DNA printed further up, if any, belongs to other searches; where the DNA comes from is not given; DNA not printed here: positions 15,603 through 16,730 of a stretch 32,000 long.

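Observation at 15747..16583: Adenylate kinase paralog with a lipoprotein signal peptide, predicted to be exported or membrane-tethered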

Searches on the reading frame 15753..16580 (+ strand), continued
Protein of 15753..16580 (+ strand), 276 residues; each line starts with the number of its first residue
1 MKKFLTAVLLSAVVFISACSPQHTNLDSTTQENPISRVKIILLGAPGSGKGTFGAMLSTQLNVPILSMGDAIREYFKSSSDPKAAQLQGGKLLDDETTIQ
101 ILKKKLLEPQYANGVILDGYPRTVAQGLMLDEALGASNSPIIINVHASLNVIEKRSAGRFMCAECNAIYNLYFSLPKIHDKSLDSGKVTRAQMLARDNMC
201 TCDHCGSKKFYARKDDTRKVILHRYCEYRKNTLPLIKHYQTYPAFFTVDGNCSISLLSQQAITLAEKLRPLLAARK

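Call 44: find_related_loci(query=A4, collection=genome_contigs, flank=3000)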
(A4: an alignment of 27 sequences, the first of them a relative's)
Query A4 (244 aa) in genome_contigs; peptide patterns used: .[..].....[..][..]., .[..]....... (x = any residue, [..] = any of these).
600 stretches matched a pattern (row limit reached: there are more); 597 encode a relative of the query (tblastn E <= 1e-3); the best 80 are kept; 80 distinct loci.
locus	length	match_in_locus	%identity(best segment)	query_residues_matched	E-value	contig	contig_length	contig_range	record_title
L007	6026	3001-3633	57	33-241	2e-83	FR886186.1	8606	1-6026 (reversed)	Eubacterium sp. CAG:248 genomic scaffold, scf68, whole genome shotgun sequence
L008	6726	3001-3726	52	7-241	1e-80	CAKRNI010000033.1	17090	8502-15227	MAG: uncultured Lachnospiraceae bacterium isolate REFINED_METABAT215_TOP10_CONTIGS_1500_ASSEMBLY_K77_MERGED__Hadza_PheCh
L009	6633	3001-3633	55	33-241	1e-78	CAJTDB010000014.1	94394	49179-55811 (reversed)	Lachnospiraceae bacterium isolate B56_56_CC_H genome assembly, contig: MGBC000116.14, whole genome shotgun sequence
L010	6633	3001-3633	55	33-241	2e-78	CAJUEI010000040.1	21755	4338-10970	MAG TPA_asm: uncultured Lachnospiraceae bacterium isolate MGBC128194 genome assembly, contig: MGBC128194.40, whole genom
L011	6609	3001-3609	60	33-233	2e-78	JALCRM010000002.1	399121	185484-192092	MAG: Lachnospiraceae bacterium isolate UW_MP_LCO5_1 Ga0455772_0000005, whole genome shotgun sequence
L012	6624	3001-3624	55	33-238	1e-77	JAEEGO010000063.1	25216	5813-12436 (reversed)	MAG: Lachnospiraceae bacterium isolate Tb.RUG.100 k141_2498043_flag=0_multi=66.1261_len=25216, whole genome shotgun sequ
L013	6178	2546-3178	57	33-241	1e-77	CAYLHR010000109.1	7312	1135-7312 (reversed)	MAG TPA_asm: uncultured Lachnospiraceae bacterium isolate SRP278969_co2_277 genome assembly, contig: NODE_14452_length_7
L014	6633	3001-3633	55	33-241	5e-77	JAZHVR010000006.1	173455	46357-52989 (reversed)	MAG: Eubacteriales bacterium isolate UW_AWMP_LCO3_1 Ga0604482_00044, whole genome shotgun sequence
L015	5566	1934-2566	55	33-241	3e-77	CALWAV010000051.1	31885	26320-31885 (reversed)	MAG: uncultured Merdimonas sp. isolate E12__bin318 genome assembly, contig: E12__k127_1718388, whole genome shotgun sequ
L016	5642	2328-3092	49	6-241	4e-77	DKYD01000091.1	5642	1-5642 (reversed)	MAG TPA_asm: Lachnospiraceae bacterium UBA7109 UBA7109_contig_16718, whole genome shotgun sequence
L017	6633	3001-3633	54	33-241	1e-76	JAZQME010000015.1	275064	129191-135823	MAG: Lachnospira sp. isolate T1900044607_TS20190073.MAGScoT_cleanbin_000006 SGB_758_k141_2672030, whole genome shotgun s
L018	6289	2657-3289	54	33-241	3e-76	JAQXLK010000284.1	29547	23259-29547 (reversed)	MAG: Clostridiales bacterium isolate SUG1301 k141_9565392, whole genome shotgun sequence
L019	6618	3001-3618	55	33-236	4e-76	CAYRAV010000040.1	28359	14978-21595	MAG TPA_asm: uncultured Lachnospiraceae bacterium isolate ERP125879_co2_176 genome assembly, contig: NODE_768_length_283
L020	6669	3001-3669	51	9-233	1e-75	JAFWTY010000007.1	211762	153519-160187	MAG: Lachnospiraceae bacterium isolate RGIG6068 Sheep_Omasum-5__c95651, whole genome shotgun sequence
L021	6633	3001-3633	53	33-241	2e-75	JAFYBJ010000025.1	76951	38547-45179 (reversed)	MAG: Lachnospiraceae bacterium isolate RGIG6936 Sheep_Rumen.Co__c785449, whole genome shotgun sequence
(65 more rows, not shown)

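Call 45: fold_search(model_id=the predicted structure, library=pdb)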
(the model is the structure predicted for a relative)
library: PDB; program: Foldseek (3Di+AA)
matches with E <= 10: 1207; with E <= 0.001: 252
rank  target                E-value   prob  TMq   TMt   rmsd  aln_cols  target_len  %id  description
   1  5g3y                  2.9e-17  1.00  0.67  0.85   2.9       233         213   30  Crystal structure of adenylate kinase ancestor 1 with Zn and ADP bound (released 2016-12-28)
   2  3dkv                  2.9e-17  1.00  0.68  0.86   2.6       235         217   28  Crystal structure of adenylate kinase variant AKlse1 (released 2009-06-09)
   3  2osb_A                4.1e-17  1.00  0.68  0.86   2.5       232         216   29  Crystal structure of a thermostable mutant of Bacillus subtilis Adenylate Kinase (Q16L/Q199R/) (released 2008-01-15)
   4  3fb4                  8.3e-17  1.00  0.68  0.86   2.7       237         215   26  Crystal structure of adenylate kinase from Marinibacillus marinus (released 2009-09-29)
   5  5x6j                  8.9e-17  1.00  0.67  0.85   2.8       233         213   25  Crystal structure of B. globisporus adenylate kinase variant (released 2018-02-28)
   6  4mkf_A                1.1e-16  1.00  0.70  0.88   2.5       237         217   29  Crystal structure of a stable adenylate kinase variant AKv3 (released 2014-03-26)
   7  4qbh_A                1.1e-16  1.00  0.67  0.83   2.9       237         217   28  Crystal structure of a stable adenylate kinase variant AKlse5 (released 2014-06-25)
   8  4qbi_A                1.1e-16  1.00  0.68  0.85   2.8       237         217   28  Crystal structure of a stable adenylate kinase variant AKlse6 (released 2014-06-25)
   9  4qbh_B                1.3e-16  1.00  0.68  0.85   2.9       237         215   28  Crystal structure of a stable adenylate kinase variant AKlse5 (released 2014-06-25)
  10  4mkh                  1.3e-16  1.00  0.68  0.85   2.6       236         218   27  Crystal structure of a stable adenylate kinase variant AKv18 (released 2014-03-26)
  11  1p3j                  1.5e-16  1.00  0.67  0.86   2.7       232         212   29  Adenylate Kinase from Bacillus subtilis (released 2004-05-04)
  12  1e4v_A                2.1e-16  1.00  0.67  0.85   2.6       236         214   27  Mutant G10V of adenylate kinase from E. coli, modified in the Gly-loop (released 2000-08-04)
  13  1zin                  2.4e-16  1.00  0.70  0.88   2.5       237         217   28  ADENYLATE KINASE WITH BOUND AP5A (released 1997-06-16)
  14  2qaj_A                2.7e-16  1.00  0.69  0.86   2.7       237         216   30  Crystal structure of a thermostable mutant of Bacillus subtilis Adenylate Kinase (Q199R/G213E) (released 2008-04-29)
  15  3dl0_A                2.9e-16  1.00  0.70  0.89   2.4       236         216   29  Crystal structure of adenylate kinase variant AKlse3 (released 2009-06-09)
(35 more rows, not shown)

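Call 46: find_homologous_proteins(query=P0181)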
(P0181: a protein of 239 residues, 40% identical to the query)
Query P0181 (239 aa): 8000 proteins with E <= 0.001 among 8000 candidates; the best 120 are listed.
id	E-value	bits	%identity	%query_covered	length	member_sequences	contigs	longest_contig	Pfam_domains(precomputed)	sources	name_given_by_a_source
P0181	2.3e-155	533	100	100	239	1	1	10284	PF00406.30,PF05191.21,PF13207.13,PF13238.13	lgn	-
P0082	9.4e-110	383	72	99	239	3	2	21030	PF00406.30,PF05191.21,PF13671.13,PF13207.13,PF13238.13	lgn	-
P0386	9.0e-104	364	70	98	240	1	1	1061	PF00406.30,PF05191.21,PF13207.13,PF13238.13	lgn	-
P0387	7.0e-83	295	56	98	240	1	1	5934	PF00406.30,PF05191.21,PF13671.13,PF13207.13,PF13238.13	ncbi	-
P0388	1.4e-63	232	47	95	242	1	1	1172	PF00406.30,PF05191.21,PF13207.13,PF13238.13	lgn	-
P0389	2.3e-63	232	47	89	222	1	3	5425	PF00406.30,PF05191.21,PF13207.13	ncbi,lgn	-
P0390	5.2e-63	230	48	94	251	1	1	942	PF17213.10,PF00406.30,PF05191.21,PF13207.13,PF13238.13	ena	-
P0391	5.7e-63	230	47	99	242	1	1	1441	PF00406.30,PF05191.21,PF13671.13,PF13207.13,PF13238.13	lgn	-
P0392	7.9e-63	230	47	97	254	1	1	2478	PF00406.30,PF05191.21,PF13207.13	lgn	-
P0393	5.0e-62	227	49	90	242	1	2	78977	PF00406.30,PF05191.21,PF13207.13,PF13238.13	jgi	jgi:adenylate kinase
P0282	6.4e-62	227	48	91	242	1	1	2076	PF00406.30,PF05191.21,PF13671.13,PF13207.13,PF13238.13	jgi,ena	-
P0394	1.5e-61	226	51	89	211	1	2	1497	PF00406.30,PF05191.21,PF13207.13,PF13238.13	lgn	-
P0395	2.7e-61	225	46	98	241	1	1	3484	PF00406.30,PF05191.21,PF13671.13,PF13207.13,PF13238.13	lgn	-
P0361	2.3e-60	222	49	88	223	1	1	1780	PF17213.10,PF00406.30,PF05191.21,PF13207.13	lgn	-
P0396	2.6e-59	218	47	89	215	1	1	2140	PF00406.30,PF02223.24,PF05191.21,PF13671.13,PF13207.13,PF13238.13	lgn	-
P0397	4.7e-59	218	47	89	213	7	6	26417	PF17213.10,PF00406.30,PF02223.24,PF05191.21,PF13671.13,PF13207.13,PF13238.13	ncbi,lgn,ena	-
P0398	7.2e-59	217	47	89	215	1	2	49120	PF00406.30,PF02223.24,PF05191.21,PF13671.13,PF13207.13,PF13238.13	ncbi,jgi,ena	-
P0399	9.6e-59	217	48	89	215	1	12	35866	PF17213.10,PF00406.30,PF05191.21,PF13671.13,PF13207.13,PF13238.13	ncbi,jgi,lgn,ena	-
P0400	1.3e-58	216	51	80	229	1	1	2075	PF00406.30,PF05191.21,PF13671.13,PF13207.13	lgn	-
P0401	1.7e-58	216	47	89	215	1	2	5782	PF00406.30,PF05191.21,PF13671.13,PF13207.13,PF13238.13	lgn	-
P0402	1.8e-58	216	46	89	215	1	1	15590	PF00406.30,PF05191.21,PF13671.13,PF13207.13,PF13238.13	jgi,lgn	jgi:adenylate kinase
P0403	2.3e-58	215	47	89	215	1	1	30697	PF00406.30,PF05191.21,PF13671.13,PF13207.13,PF13238.13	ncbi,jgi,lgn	-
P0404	2.5e-58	215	48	89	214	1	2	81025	PF17213.10,PF00406.30,PF05191.21,PF13671.13,PF13207.13,PF13238.13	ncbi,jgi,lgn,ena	-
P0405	2.5e-58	215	44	99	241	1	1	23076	PF17213.10,PF00406.30,PF05191.21,PF13207.13,PF13238.13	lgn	-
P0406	3.1e-58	215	47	89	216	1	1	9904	PF00406.30,PF02223.24,PF05191.21,PF13671.13,PF13207.13,PF13238.13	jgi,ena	-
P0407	4.6e-58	214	46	89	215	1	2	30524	PF00406.30,PF05191.21,PF13671.13,PF13207.13,PF13238.13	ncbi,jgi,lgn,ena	-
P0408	5.1e-58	214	47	89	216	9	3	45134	PF00406.30,PF05191.21,PF13671.13,PF13207.13,PF13238.13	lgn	-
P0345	5.6e-58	214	42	97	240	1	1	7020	PF00406.30,PF05191.21,PF13671.13,PF13207.13,PF13238.13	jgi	jgi:adenylate kinase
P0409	6.1e-58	214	46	89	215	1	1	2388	PF00406.30,PF05191.21,PF13671.13,PF13207.13,PF13238.13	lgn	-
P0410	8.1e-58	213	47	89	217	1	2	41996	PF00406.30,PF02223.24,PF05191.21,PF13671.13,PF13207.13,PF13238.13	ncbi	-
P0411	8.6e-58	213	46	89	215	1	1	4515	PF00406.30,PF05191.21,PF13671.13,PF13207.13,PF13238.13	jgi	jgi:adenylate kinase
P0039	9.3e-58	213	46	89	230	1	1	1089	PF00406.30,PF05191.21,PF13671.13,PF13207.13,PF13238.13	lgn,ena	-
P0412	9.4e-58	213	48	89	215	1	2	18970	PF17213.10,PF00406.30,PF05191.21,PF13671.13,PF13207.13,PF13238.13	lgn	-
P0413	1.5e-57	213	47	87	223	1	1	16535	PF17213.10,PF00406.30,PF05191.21,PF13207.13,PF13238.13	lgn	-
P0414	1.5e-57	213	48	89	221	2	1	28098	PF00406.30,PF05191.21,PF13207.13,PF13238.13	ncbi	-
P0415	1.7e-57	212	47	89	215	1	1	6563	PF17213.10,PF00406.30,PF05191.21,PF13671.13,PF13207.13,PF13238.13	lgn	-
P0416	1.8e-57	212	47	89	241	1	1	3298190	PF00406.30,PF05191.21,PF13207.13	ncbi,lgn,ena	-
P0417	2.3e-57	212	48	89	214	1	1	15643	PF17213.10,PF00406.30,PF05191.21,PF13671.13,PF13207.13,PF13238.13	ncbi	-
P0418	2.4e-57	212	46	89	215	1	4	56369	PF00406.30,PF05191.21,PF13671.13,PF13207.13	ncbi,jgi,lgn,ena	ncbi:MAG: adenylate kinase [Caldimicrobium sp.]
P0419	2.5e-57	212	48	89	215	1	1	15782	PF17213.10,PF00406.30,PF05191.21,PF13671.13,PF13207.13,PF13238.13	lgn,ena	-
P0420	2.8e-57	212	46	89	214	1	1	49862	PF17213.10,PF00406.30,PF05191.21,PF13671.13,PF13207.13,PF13238.13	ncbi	-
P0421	3.1e-57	212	46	89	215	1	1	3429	PF00406.30,PF02223.24,PF05191.21,PF13671.13,PF13207.13,PF13238.13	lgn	-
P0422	3.2e-57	212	44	97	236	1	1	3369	PF17213.10,PF00406.30,PF05191.21,PF13207.13,PF13238.13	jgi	-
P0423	3.6e-57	211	49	89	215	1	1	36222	PF00406.30,PF05191.21,PF13207.13,PF13238.13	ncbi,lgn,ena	-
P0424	4.3e-57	211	47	89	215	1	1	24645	PF17213.10,PF00406.30,PF05191.21,PF13671.13,PF13207.13,PF13238.13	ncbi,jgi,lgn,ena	-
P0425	4.4e-57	211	47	89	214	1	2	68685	PF00406.30,PF05191.21,PF13671.13,PF13207.13,PF13238.13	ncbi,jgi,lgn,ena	-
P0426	4.6e-57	211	48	89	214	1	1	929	PF17213.10,PF00406.30,PF05191.21,PF13671.13,PF13207.13,PF13238.13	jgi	jgi:adenylate kinase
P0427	5.1e-57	211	47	89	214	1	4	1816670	PF17213.10,PF00406.30,PF05191.21,PF13671.13,PF13207.13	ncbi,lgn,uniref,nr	ncbi:adenylate kinase [Thermosulfidibacter takaii ABI70S6]|uniref:Adenylate kinase n=1 Tax=Thermosul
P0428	5.3e-57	211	47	88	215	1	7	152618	PF00406.30,PF05191.21,PF13671.13,PF13207.13,PF13238.13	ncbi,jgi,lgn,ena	-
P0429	6.1e-57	211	43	95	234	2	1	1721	PF00406.30,PF05191.21,PF13671.13,PF13207.13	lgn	-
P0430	6.4e-57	211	46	89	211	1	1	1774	PF17213.10,PF00406.30,PF05191.21,PF13207.13,PF13238.13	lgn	-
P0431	6.7e-57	211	45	89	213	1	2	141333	PF17213.10,PF00406.30,PF02223.24,PF05191.21,PF13671.13,PF13207.13,PF13238.13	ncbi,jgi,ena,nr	ncbi:MAG: adenylate kinase [Thermodesulfobacteria bacterium]|nr:adenylate kinase [Thermodesulfobacte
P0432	7.4e-57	210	46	89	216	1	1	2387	PF00406.30,PF05191.21,PF13671.13,PF13207.13,PF13238.13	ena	-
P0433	1.1e-56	210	45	83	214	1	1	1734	PF17213.10,PF00406.30,PF05191.21,PF13671.13,PF13207.13,PF13238.13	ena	-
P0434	1.1e-56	210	46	89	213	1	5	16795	PF17213.10,PF00406.30,PF05191.21,PF13671.13,PF13207.13,PF13238.13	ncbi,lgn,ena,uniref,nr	ncbi:adenylate kinase [Thermosulfurimonas sp.]|uniref:adenylate kinase n=1 Tax=Thermosulfurimonas sp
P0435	1.3e-56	210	48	89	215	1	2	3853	PF17213.10,PF00406.30,PF05191.21,PF13671.13,PF13207.13,PF13238.13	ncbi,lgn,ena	-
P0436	1.4e-56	209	45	89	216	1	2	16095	PF00406.30,PF05191.21,PF13671.13,PF13207.13,PF13238.13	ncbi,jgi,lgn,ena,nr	ncbi:MAG: adenylate kinase [Caldimicrobium sp.]|jgi:adenylate kinase|nr:adenylate kinase [Caldimicro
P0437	1.4e-56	209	46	89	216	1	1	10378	PF00406.30,PF05191.21,PF13671.13,PF13207.13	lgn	-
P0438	1.8e-56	209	45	89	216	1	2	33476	PF00406.30,PF05191.21,PF13671.13,PF13207.13,PF13238.13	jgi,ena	-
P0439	2.0e-56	209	46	89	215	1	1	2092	PF17213.10,PF00406.30,PF05191.21,PF13671.13,PF13207.13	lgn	-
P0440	2.0e-56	209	47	87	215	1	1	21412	PF00406.30,PF02223.24,PF05191.21,PF13207.13,PF13238.13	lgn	-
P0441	2.0e-56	209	46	88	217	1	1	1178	PF17213.10,PF00406.30,PF05191.21,PF13207.13,PF13238.13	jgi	-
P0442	2.1e-56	209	44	89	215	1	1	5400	PF17213.10,PF00406.30,PF05191.21,PF13671.13,PF13207.13,PF13238.13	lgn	-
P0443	2.3e-56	209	49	88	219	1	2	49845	PF00406.30,PF05191.21,PF13207.13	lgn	-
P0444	2.3e-56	209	49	88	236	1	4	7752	PF17213.10,PF00406.30,PF05191.21,PF13207.13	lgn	-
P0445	2.4e-56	209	46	89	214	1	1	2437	PF17213.10,PF00406.30,PF05191.21,PF13207.13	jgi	jgi:adenylate kinase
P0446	2.7e-56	209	45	89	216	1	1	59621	PF00406.30,PF05191.21,PF13671.13,PF13207.13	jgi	-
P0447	2.7e-56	209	45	89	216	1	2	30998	PF00406.30,PF05191.21,PF13671.13,PF13207.13,PF13238.13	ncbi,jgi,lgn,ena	-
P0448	2.8e-56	208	47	89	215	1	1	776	PF00406.30,PF05191.21,PF13671.13,PF13207.13,PF13238.13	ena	-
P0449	3.0e-56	208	46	89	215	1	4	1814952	PF00406.30,PF05191.21,PF13671.13,PF13207.13,PF13238.13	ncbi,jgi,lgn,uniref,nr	ncbi:adenylate kinase [Caldimicrobium thiodismutans]|jgi:adenylate kinase|uniref:Adenylate kinase n=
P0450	3.3e-56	208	47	88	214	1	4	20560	PF17213.10,PF00406.30,PF05191.21,PF13671.13,PF13207.13,PF13238.13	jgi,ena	jgi:adenylate kinase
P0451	3.6e-56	208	45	89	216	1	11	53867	PF00406.30,PF05191.21,PF13671.13,PF13207.13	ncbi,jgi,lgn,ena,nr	ncbi:MAG: adenylate kinase [Thermodesulfobacterium sp.]|jgi:adenylate kinase|nr:adenylate kinase [Th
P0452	3.6e-56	208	45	89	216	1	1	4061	PF00406.30,PF05191.21,PF13671.13,PF13207.13,PF13238.13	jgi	-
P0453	3.8e-56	208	48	89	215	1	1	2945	PF00406.30,PF05191.21,PF13671.13,PF13207.13,PF13238.13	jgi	-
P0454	4.0e-56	208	47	88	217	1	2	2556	PF17213.10,PF00406.30,PF05191.21,PF13207.13,PF13238.13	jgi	jgi:adenylate kinase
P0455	4.2e-56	208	47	88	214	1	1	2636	PF17213.10,PF00406.30,PF05191.21,PF13671.13,PF13207.13,PF13238.13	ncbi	-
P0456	4.4e-56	208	46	89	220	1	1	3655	PF17213.10,PF00406.30,PF05191.21,PF13207.13,PF13238.13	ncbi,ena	-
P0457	4.5e-56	208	45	89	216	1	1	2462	PF00406.30,PF05191.21,PF13671.13,PF13207.13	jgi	jgi:adenylate kinase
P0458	4.6e-56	208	46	89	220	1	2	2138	PF17213.10,PF00406.30,PF05191.21,PF13207.13,PF13238.13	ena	-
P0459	4.8e-56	208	52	83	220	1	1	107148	PF00406.30,PF05191.21,PF13207.13,PF13238.13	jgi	jgi:adenylate kinase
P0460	5.2e-56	208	44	89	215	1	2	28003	PF17213.10,PF00406.30,PF05191.21,PF13207.13,PF13238.13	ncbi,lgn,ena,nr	ncbi:MAG TPA: adenylate kinase [Clostridiaceae bacterium]|nr:adenylate kinase [Clostridiaceae bacter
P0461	5.3e-56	208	48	87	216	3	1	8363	PF00406.30,PF05191.21,PF13207.13,PF13238.13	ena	-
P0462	5.9e-56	207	47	88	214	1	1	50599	PF17213.10,PF00406.30,PF05191.21,PF13671.13,PF13207.13,PF13238.13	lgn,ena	-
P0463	6.2e-56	207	47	89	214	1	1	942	PF17213.10,PF00406.30,PF05191.21,PF13671.13,PF13207.13,PF13238.13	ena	-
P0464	6.4e-56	207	45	92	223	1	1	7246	PF17213.10,PF00406.30,PF05191.21,PF13207.13,PF13238.13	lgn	-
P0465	6.5e-56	207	46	89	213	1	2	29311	PF17213.10,PF00406.30,PF05191.21,PF13671.13,PF13207.13,PF13238.13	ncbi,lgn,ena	-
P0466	6.7e-56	207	46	88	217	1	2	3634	PF17213.10,PF00406.30,PF05191.21,PF13207.13,PF13238.13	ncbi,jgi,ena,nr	ncbi:MAG: adenylate kinase [Deltaproteobacteria bacterium]|nr:MAG: adenylate kinase [Deltaproteobact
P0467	6.8e-56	207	46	89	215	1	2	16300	PF00406.30,PF05191.21,PF13207.13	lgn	-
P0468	6.8e-56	207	45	89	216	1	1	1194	PF00406.30,PF05191.21,PF13671.13,PF13207.13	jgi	jgi:adenylate kinase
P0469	7.0e-56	207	44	89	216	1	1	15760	PF00406.30,PF05191.21,PF13671.13,PF13207.13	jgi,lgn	jgi:adenylate kinase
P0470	7.8e-56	207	46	88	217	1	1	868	PF17213.10,PF00406.30,PF05191.21,PF13207.13,PF13238.13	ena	-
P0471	8.1e-56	207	45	89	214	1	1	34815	PF17213.10,PF00406.30,PF05191.21,PF13671.13,PF13207.13,PF13238.13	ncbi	-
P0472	1.0e-55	207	46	90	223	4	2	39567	PF00406.30,PF05191.21,PF13671.13,PF13207.13,PF13238.13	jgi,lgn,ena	jgi:adenylate kinase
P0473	1.0e-55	207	46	89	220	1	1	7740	PF17213.10,PF00406.30,PF05191.21,PF13207.13,PF13238.13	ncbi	-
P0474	1.0e-55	207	47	89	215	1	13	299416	PF17213.10,PF00406.30,PF05191.21,PF13671.13,PF13207.13,PF13238.13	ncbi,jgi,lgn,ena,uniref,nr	ncbi:MAG: adenylate kinase [Thermodesulfobacterium sp.]|uniref:Adenylate kinase n=1 Tax=Candidatus T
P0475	1.1e-55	207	45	88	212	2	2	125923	PF00406.30,PF05191.21,PF13207.13,PF13238.13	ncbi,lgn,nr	ncbi:MAG: adenylate kinase [Chlamydiales bacterium]|nr:adenylate kinase [Chlamydiia bacterium] MCP55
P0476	1.2e-55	206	47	88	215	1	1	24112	PF00406.30,PF05191.21,PF13671.13,PF13207.13,PF13238.13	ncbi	-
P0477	1.3e-55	206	44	89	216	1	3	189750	PF00406.30,PF05191.21,PF13671.13,PF13207.13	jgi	jgi:adenylate kinase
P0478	1.4e-55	206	48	89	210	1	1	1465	PF17213.10,PF00406.30,PF05191.21,PF13207.13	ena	-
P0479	1.4e-55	206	46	88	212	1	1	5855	PF00406.30,PF05191.21,PF13671.13,PF13207.13,PF13238.13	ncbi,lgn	-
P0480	1.6e-55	206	46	88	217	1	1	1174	PF17213.10,PF00406.30,PF05191.21,PF13207.13,PF13238.13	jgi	-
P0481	1.7e-55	206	46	89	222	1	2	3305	PF00406.30,PF05191.21,PF13207.13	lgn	-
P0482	1.7e-55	206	48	90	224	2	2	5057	PF00406.30,PF05191.21,PF13671.13,PF13207.13,PF13238.13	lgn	-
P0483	1.8e-55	206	45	88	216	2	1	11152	PF00406.30,PF05191.21,PF13671.13,PF13207.13,PF13238.13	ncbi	-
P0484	1.8e-55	206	45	89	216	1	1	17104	PF00406.30,PF05191.21,PF13671.13,PF13207.13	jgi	jgi:adenylate kinase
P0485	1.9e-55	206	46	88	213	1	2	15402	PF00406.30,PF05191.21,PF13207.13,PF13238.13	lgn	-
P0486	1.9e-55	206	47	89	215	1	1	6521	PF17213.10,PF00406.30,PF05191.21,PF13671.13,PF13207.13,PF13238.13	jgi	-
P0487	2.0e-55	206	45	88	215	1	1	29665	PF00406.30,PF05191.21,PF13671.13,PF13207.13,PF13238.13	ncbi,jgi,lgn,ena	-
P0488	2.0e-55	206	46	88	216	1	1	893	PF17213.10,PF00406.30,PF05191.21,PF13671.13,PF13207.13,PF13238.13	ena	-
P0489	2.0e-55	206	46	88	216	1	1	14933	PF17213.10,PF00406.30,PF05191.21,PF13671.13,PF13207.13,PF13238.13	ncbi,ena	-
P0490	2.0e-55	206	46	88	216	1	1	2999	PF17213.10,PF00406.30,PF05191.21,PF13671.13,PF13207.13,PF13238.13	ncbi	-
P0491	2.2e-55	206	45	89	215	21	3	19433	PF00406.30,PF05191.21,PF13671.13,PF13207.13,PF13238.13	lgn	-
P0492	2.3e-55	205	43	98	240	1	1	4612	PF00406.30,PF05191.21,PF13671.13,PF13207.13,PF13238.13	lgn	-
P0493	2.4e-55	205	46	88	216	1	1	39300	PF17213.10,PF00406.30,PF05191.21,PF13671.13,PF13207.13,PF13238.13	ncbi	-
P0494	2.5e-55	205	45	89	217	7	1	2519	PF17213.10,PF00406.30,PF05191.21,PF13207.13,PF13238.13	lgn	-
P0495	2.7e-55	205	47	89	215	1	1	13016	PF00406.30,PF05191.21,PF13671.13,PF13207.13,PF13238.13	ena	-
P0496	2.7e-55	205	46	89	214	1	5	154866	PF17213.10,PF00406.30,PF05191.21,PF13207.13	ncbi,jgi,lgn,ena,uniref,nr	ncbi:MAG TPA: adenylate kinase [Candidatus Desulfofervidus auxilii]|uniref:Adenylate kinase n=1 Tax=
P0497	3.1e-55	205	44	89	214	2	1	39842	PF17213.10,PF00406.30,PF05191.21,PF13671.13,PF13207.13,PF13238.13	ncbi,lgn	-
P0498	3.2e-55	205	46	88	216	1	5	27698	PF17213.10,PF00406.30,PF05191.21,PF13671.13,PF13207.13,PF13238.13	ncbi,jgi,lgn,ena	-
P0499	3.6e-55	205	47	89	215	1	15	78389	PF17213.10,PF00406.30,PF05191.21,PF13671.13,PF13207.13,PF13238.13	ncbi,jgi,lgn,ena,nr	ncbi:MAG: adenylate kinase [Thermodesulfobacteriota bacterium]|nr:MAG: adenylate kinase [Thermodesul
